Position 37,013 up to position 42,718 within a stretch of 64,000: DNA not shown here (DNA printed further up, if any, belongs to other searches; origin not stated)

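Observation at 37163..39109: KpsM-type ABC-2 permease carrying a ~350-aa N-terminal TPR domain, with no partner ATPase nearby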

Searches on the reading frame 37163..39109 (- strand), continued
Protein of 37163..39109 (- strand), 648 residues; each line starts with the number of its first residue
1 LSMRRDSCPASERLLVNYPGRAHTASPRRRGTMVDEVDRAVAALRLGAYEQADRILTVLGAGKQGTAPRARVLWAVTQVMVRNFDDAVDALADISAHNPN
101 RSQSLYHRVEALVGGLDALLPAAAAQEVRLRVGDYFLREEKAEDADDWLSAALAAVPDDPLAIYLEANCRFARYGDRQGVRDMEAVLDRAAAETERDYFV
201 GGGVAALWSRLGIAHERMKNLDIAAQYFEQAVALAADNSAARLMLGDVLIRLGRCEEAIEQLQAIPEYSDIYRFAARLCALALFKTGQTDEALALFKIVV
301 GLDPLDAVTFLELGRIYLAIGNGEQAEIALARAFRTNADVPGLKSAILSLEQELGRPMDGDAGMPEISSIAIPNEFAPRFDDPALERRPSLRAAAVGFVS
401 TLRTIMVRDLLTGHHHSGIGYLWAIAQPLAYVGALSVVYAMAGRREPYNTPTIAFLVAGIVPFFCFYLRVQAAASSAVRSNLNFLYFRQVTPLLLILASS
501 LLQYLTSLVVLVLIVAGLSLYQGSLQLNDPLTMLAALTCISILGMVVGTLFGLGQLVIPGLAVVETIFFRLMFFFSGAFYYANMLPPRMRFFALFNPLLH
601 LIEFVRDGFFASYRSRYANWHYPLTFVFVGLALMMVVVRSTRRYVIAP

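Call 56: find_encoding_contigs(protein=window:37163-39013:-, flank=10000, max_places=4)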
Protein window:37163-39013:- (616 aa): 1 contig read that carries it; 1 place shown.
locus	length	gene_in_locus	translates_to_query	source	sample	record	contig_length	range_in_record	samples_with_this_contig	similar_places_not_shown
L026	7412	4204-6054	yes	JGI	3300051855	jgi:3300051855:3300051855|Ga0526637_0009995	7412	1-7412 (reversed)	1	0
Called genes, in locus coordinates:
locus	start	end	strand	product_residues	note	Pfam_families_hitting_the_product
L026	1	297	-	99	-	?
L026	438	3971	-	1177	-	PF13489:Methyltransf_23, PF08241:Methyltransf_11, PF08242:Methyltransf_12, PF13649:Methyltransf_25, PF13847:Methyltransf_31 (faint), PF07940:Hepar_II_III_C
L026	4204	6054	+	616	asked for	PF00515:TPR_1 (faint), PF07719:TPR_2 (faint), PF12895:ANAPC3 (faint), PF13174:TPR_6 (faint), PF13424:TPR_12 (weak), PF13432:TPR_16, PF14559:TPR_19, PF01061:ABC2_membrane, +6 more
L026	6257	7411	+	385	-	?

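Call 62: find_encoding_contigs(protein=P0071, flank=8000, max_places=1)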
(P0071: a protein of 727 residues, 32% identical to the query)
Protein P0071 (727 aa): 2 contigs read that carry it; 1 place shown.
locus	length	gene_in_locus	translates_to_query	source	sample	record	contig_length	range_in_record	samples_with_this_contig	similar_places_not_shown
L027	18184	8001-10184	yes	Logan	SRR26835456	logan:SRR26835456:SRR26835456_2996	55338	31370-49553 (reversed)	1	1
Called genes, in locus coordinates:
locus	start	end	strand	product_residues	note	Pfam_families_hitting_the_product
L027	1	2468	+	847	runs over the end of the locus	-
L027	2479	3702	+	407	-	PF00534:Glycos_transf_1, PF13692:Glyco_trans_1_4 (weak)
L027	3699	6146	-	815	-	-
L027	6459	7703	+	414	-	PF00534:Glycos_transf_1, PF13692:Glyco_trans_1_4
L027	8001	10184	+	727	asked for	PF07719:TPR_2 (faint), PF13181:TPR_8 (faint), PF13428:TPR_14 (faint), PF14559:TPR_19 (faint), PF00515:TPR_1 (faint), PF13431:TPR_17 (faint), PF13432:TPR_16 (weak), PF01061:ABC2_membrane, +2 more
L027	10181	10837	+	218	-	PF00005:ABC_tran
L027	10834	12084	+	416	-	-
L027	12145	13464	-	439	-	PF13439:Glyco_transf_4 (weak), PF13579:Glyco_trans_4_4, PF00534:Glycos_transf_1, PF13692:Glyco_trans_1_4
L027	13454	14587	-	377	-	PF01041:DegT_DnrJ_EryC1, PF01212:Beta_elim_lyase (weak), PF00155:Aminotran_1_2 (weak)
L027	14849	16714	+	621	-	PF02563:Poly_export, PF10531:SLBB (faint), PF22461:SLBB_2 (weak)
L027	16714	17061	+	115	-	-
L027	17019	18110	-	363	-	-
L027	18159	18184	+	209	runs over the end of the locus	PF25087:GMPPB_C (faint), PF14602:Hexapep_2 (faint), PF25084:LbH_EIF2B (weak), PF00132:Hexapep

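Call 63: find_encoding_contigs(protein=P0067, flank=8000, max_places=1)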
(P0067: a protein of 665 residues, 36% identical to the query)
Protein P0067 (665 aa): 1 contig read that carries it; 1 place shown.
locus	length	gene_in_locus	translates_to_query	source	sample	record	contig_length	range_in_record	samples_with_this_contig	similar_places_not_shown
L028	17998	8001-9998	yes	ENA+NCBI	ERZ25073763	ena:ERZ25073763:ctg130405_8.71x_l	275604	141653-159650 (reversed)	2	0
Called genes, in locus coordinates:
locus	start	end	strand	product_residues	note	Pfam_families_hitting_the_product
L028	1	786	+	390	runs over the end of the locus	PF13439:Glyco_transf_4, PF13579:Glyco_trans_4_4 (weak), PF13524:Glyco_trans_1_2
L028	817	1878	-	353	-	PF01408:GFO_IDH_MocA, PF22725:GFO_IDH_MocA_C3, PF02894:GFO_IDH_MocA_C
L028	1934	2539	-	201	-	PF14602:Hexapep_2 (faint), PF25087:GMPPB_C (faint), PF25084:LbH_EIF2B (faint), PF00132:Hexapep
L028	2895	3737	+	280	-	PF03331:LpxC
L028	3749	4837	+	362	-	PF05721:PhyH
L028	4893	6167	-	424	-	PF13439:Glyco_transf_4 (weak), PF13579:Glyco_trans_4_4, PF00534:Glycos_transf_1, PF13692:Glyco_trans_1_4, PF26337:Gtf3_C (faint)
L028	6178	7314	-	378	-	PF00155:Aminotran_1_2 (weak), PF01041:DegT_DnrJ_EryC1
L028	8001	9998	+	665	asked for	PF00515:TPR_1 (faint), PF07719:TPR_2 (faint), PF13432:TPR_16 (weak), PF14559:TPR_19 (weak), PF13432:TPR_16, PF14559:TPR_19, PF01061:ABC2_membrane, PF12698:ABC2_membrane_3 (weak), +11 more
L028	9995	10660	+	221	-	PF00005:ABC_tran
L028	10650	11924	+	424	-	-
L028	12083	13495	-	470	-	PF13439:Glyco_transf_4 (faint), PF13579:Glyco_trans_4_4 (faint), PF13692:Glyco_trans_1_4 (weak)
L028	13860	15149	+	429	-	PF00534:Glycos_transf_1 (faint), PF13524:Glyco_trans_1_2 (weak)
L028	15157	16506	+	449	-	PF13439:Glyco_transf_4 (faint), PF00534:Glycos_transf_1, PF13692:Glyco_trans_1_4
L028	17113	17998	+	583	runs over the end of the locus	PF20706:GT4-conflict, PF00534:Glycos_transf_1, PF13692:Glyco_trans_1_4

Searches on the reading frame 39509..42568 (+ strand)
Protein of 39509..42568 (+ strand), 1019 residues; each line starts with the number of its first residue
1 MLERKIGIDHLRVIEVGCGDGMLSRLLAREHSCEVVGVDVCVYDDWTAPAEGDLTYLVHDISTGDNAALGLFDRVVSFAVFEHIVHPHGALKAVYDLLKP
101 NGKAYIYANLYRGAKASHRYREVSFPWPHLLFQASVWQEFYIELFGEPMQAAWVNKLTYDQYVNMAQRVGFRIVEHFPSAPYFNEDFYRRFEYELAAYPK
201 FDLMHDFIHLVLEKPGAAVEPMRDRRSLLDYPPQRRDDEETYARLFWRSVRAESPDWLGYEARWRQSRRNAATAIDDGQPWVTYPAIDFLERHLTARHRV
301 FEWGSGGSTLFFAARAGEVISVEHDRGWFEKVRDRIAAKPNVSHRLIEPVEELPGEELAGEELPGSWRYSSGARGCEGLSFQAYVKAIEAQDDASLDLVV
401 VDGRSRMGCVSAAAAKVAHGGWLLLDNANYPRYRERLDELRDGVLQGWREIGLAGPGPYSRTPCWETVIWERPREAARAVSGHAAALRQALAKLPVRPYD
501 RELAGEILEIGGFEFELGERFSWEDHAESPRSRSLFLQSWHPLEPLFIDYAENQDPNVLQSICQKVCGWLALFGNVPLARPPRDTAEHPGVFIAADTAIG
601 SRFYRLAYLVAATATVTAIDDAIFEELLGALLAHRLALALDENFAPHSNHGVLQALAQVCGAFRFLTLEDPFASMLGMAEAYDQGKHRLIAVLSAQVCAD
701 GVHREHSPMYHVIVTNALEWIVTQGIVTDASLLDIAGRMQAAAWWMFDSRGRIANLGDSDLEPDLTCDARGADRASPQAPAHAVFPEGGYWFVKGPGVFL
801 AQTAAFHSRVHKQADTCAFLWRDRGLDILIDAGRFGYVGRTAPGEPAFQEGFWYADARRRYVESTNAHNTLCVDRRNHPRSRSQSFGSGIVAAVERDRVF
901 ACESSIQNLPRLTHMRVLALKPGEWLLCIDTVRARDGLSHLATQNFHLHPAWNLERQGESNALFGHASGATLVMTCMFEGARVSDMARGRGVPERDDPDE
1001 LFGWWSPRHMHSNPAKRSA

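Call 5: search_protein_families(library=pfam, proteins=[window:39509-42568:+], max_evalue=0.01)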
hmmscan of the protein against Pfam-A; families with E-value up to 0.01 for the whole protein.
window:39509-42568:+ (1019 aa): 7 families
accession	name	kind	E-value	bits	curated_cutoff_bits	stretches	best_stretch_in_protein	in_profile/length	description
PF07940.18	Hepar_II_III_C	-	2.1e-17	63.9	24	1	779-979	3-197/237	Heparinase II/III-like, C-terminal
PF13489.12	Methyltransf_23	-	9.8e-17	61.6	27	1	10-175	23-163/164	Methyltransferase domain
PF08241.18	Methyltransf_11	-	6.5e-12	46.4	21.2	1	15-106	2-95/95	Methyltransferase domain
PF13649.12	Methyltransf_25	-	2.7e-11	44.4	27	1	13-102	1-97/97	Methyltransferase domain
PF08242.18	Methyltransf_12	-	1.8e-10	41.9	30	1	14-103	1-97/98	Methyltransferase domain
PF13847.12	Methyltransf_31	-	3.7e-06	27.1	27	0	10-39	4-35/145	Methyltransferase domain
PF02353.26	CMAS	-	0.0075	16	27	0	12-106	65-164/273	Mycolic acid cyclopropane synthetase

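Call 33: search_protein_families(library=ncbifam, proteins=[window:39509-42568:+], max_evalue=0.001)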
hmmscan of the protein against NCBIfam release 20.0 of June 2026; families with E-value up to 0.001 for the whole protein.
window:39509-42568:+ (1019 aa): 8 families
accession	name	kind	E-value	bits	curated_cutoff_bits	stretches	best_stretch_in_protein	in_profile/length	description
TIGR01983.1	UbiG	equivalog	6.5e-11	42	102.95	1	8-106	48-151/228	bifunctional 2-polyprenyl-6-hydroxyphenol methylase/3-demethylubiquinol 3-O-methyltransferase UbiG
NF045667.1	MTase_DVU1556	equivalog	3.4e-07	29.9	155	1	12-116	25-128/213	DVU_1556 family methyltransferase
NF008686.0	PRK11705.1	equivalog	4e-06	26.1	400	1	11-86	169-243/383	cyclopropane fatty acyl phospholipid synthase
TIGR02072.1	BioC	equivalog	4.4e-06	26.7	184.95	1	3-103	28-129/244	malonyl-ACP O-methyltransferase BioC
NF043040.1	corrin_prot_MT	hypoth_equivalog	1.8e-05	24.3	180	0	10-107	42-148/216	corrinoid protein-associated methyltransferase CpaM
NF040703.1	cyclopro_CfaB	exception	0.00019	20.3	650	1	12-98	162-255/393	C17 cyclopropane fatty acid synthase CfaB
NF000499.2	Erm23S_rRNA_broad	equivalog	0.00069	19.1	212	0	296-342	23-71/244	23S ribosomal RNA methyltransferase Erm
NF041537.1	ArsM_AhpD_UU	exception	0.00083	18.2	510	0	12-106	79-180/345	arsenite methyltransferase/AhpD domain selenoprotein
